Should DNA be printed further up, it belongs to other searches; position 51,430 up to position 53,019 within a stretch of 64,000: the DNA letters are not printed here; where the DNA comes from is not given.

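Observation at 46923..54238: Four-gene SMC-ATPase/Toprim operon: Wadjet-like in order, but with SMC-type head, doubled wHTH subunit and an unrecognisable first gene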

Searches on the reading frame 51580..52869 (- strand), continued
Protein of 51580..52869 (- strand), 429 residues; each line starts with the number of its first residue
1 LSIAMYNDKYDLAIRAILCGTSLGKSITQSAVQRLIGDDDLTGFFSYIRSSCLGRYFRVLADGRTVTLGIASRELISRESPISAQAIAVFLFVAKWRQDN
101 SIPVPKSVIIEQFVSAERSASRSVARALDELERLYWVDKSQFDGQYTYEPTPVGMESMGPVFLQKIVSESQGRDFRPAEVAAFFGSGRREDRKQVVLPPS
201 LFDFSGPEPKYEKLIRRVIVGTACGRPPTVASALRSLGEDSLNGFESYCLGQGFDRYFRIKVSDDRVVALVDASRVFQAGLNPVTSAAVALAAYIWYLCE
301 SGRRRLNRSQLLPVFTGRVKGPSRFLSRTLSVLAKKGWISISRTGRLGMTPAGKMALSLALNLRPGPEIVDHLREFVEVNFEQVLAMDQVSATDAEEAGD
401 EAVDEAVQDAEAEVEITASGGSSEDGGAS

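Call 63: find_encoding_contigs(protein=P0049, flank=8000, max_places=1)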
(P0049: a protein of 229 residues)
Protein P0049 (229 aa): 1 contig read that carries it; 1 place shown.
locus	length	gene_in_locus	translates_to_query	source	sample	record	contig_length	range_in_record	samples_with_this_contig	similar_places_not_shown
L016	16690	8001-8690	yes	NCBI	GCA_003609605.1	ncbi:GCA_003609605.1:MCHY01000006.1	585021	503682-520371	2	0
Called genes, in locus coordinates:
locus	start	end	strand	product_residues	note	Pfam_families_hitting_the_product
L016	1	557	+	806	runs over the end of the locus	PF00662:Proton_antipo_N, PF00361:Proton_antipo_M, PF13244:MbhD, PF20501:MbhE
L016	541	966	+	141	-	PF04039:MnhB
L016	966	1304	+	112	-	PF00420:Oxidored_q2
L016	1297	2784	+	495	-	PF00361:Proton_antipo_M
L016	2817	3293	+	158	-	PF01899:MNHE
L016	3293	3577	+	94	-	PF04066:MrpF_PhaF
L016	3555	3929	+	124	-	PF03334:PhaG_MnhG_YufB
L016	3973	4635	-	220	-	PF05857:TraX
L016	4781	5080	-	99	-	-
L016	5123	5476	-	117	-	-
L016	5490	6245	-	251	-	PF09860:DUF2087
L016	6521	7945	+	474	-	-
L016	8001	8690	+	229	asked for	-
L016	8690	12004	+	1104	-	PF02463:SMC_N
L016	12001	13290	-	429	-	PF09664:DUF2399 (faint)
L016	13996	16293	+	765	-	PF08267:Meth_synt_1, PF01717:Meth_synt_2, PF08267:Meth_synt_1 (weak)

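Call 64: find_encoding_contigs(protein=P0046, flank=3000, max_places=1)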
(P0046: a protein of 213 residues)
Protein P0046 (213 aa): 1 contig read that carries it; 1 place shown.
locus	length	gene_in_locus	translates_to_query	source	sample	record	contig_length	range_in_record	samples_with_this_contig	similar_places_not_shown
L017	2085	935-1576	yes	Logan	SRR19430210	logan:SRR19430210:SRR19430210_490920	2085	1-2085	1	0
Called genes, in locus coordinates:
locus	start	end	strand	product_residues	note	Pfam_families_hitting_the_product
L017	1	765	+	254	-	?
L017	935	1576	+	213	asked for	-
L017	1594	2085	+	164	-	?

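Call 78: find_encoding_contigs(protein=P0051, flank=8000, max_places=1)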
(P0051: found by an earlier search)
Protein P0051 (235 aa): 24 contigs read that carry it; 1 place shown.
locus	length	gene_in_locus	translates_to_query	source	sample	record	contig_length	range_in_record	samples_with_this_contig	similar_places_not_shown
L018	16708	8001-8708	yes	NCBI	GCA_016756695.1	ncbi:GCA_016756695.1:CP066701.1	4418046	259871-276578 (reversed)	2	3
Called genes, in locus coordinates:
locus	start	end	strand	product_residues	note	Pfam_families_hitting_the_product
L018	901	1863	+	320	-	PF07261:DnaB_2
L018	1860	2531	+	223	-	PF00772:DnaB (faint), PF03796:DnaB_C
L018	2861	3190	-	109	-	PF02452:PemK_toxin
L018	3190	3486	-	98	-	PF04014:MazE_antitoxin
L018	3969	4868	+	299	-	-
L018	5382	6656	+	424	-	-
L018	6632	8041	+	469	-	-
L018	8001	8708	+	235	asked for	-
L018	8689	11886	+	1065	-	PF13476:AAA_23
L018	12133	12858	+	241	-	PF02661:Fic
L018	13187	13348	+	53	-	-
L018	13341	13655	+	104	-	PF02452:PemK_toxin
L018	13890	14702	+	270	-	PF12686:DUF3800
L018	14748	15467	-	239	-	PF01695:IstB_IS21, PF00308:Bac_DnaA, PF20720:nSTAND3, PF00004:AAA (weak)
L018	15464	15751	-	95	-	-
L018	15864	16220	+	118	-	PF20020:DUF6431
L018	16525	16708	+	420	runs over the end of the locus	PF13565:HTH_32, PF00665:rve, PF13683:rve_3, PF22483:Mu-transpos_C_2 (weak)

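Call 79: search_protein_families(library=padloc, proteins=[L018:5382-6656:+, L018:6632-8041:+, L018:8689-11886:+, L016:6521-7945:+, L016:8690-12004:+, L016:12001-13290:-], max_evalue=0.00001)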
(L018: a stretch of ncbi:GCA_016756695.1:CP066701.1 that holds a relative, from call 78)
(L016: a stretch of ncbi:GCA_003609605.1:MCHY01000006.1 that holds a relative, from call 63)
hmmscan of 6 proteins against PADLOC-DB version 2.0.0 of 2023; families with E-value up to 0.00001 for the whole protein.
L018:5382-6656:+ (424 aa): 2 families
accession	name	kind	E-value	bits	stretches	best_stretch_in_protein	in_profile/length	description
PDLC00590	JetD3|JetD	-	3.2e-183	607.6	1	1-423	1-436/437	DUF2239; DUF2220 domain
PDLC00556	JetD2|JetD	-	4.1e-07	27.5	1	290-367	282-355/430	DUF2220; DUF3322; DUF2399 domain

L018:6632-8041:+ (469 aa): 1 family
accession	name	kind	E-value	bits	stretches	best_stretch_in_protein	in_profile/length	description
PDLC00559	JetA3|JetA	-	5.3e-240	795.1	1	1-468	1-468/474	Unknown function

L018:8689-11886:+ (1065 aa): 3 families
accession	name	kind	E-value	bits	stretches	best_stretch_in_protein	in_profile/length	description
PDLC00580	JetC3|JetC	-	0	1465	1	1-1064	1-1065/1068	DUF3584 domain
PDLC03859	LmuB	-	6.7e-17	59.9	2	26-457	25-477/611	-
PDLC04135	mad3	-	6.3e-12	43.7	0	730-1049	47-338/374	mads_3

L016:6521-7945:+ (474 aa): 1 family
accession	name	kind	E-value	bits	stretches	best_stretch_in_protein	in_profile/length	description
PDLC00559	JetA3|JetA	-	9.6e-67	223.8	1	5-434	6-437/474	Unknown function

L016:8690-12004:+ (1104 aa): 3 families
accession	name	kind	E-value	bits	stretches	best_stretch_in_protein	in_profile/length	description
PDLC00580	JetC3|JetC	-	1.4e-137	458.6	2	1-529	1-533/1068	DUF3584 domain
PDLC03859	LmuB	-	6.3e-20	69.9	2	23-449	23-445/611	-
PDLC04135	mad3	-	1.7e-11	42.3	1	692-1060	83-329/374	mads_3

L016:12001-13290:- (429 aa): 2 families
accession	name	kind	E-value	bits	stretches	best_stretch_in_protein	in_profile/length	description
PDLC00590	JetD3|JetD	-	1.8e-55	186.6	1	8-425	9-432/437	DUF2239; DUF2220 domain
PDLC00556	JetD2|JetD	-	6.3e-08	30.1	1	288-372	275-356/430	DUF2220; DUF3322; DUF2399 domain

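Call 80: search_protein_families(library=pfam, proteins=[L018:5382-6656:+, L018:6632-8041:+, L018:8689-11886:+, L016:8690-12004:+], max_evalue=0.01)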
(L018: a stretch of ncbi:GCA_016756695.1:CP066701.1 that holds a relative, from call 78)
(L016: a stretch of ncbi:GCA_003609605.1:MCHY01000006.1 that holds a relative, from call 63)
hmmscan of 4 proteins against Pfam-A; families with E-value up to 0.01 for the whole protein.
L018:5382-6656:+ (424 aa): 3 families
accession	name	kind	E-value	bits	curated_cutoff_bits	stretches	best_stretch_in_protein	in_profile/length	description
PF09664.16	DUF2399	-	8.4e-05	22.8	23.4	1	292-369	16-90/152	Protein of unknown function C-terminus (DUF2399)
PF01751.28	Toprim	-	0.00027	21.5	23.1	1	337-372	47-86/96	Toprim domain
PF13155.12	Toprim_2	-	0.008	17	22.1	0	322-375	20-71/88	Toprim-like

L018:6632-8041:+ (469 aa): 0 families

L018:8689-11886:+ (1065 aa): 5 families
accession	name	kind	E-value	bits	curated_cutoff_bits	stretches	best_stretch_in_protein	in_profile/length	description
PF13476.12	AAA_23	-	1.2e-11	46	27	1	6-223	2-196/201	AAA domain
PF13514.12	AAA_27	-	0.0012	18.9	22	0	18-51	18-52/206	AAA domain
PF13558.12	SbcC_Walker_B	-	0.0052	17.5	27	0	965-1019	28-89/90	SbcC/RAD50-like, Walker B motif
PF05531.17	NPV_P10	-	0.0055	17.6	29.8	1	300-344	14-61/75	Nucleopolyhedrovirus P10 protein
PF02463.25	SMC_N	-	0.0089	15.9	40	1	6-92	5-98/220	RecF/RecN/SMC N terminal domain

L016:8690-12004:+ (1104 aa): 2 families
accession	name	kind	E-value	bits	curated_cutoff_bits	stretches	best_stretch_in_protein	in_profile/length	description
PF02463.25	SMC_N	-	2.1e-16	60.5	40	2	287-1053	93-200/220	RecF/RecN/SMC N terminal domain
PF05266.19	DUF724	-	0.00024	21.4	38.4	1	735-810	107-182/188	Protein of unknown function (DUF724)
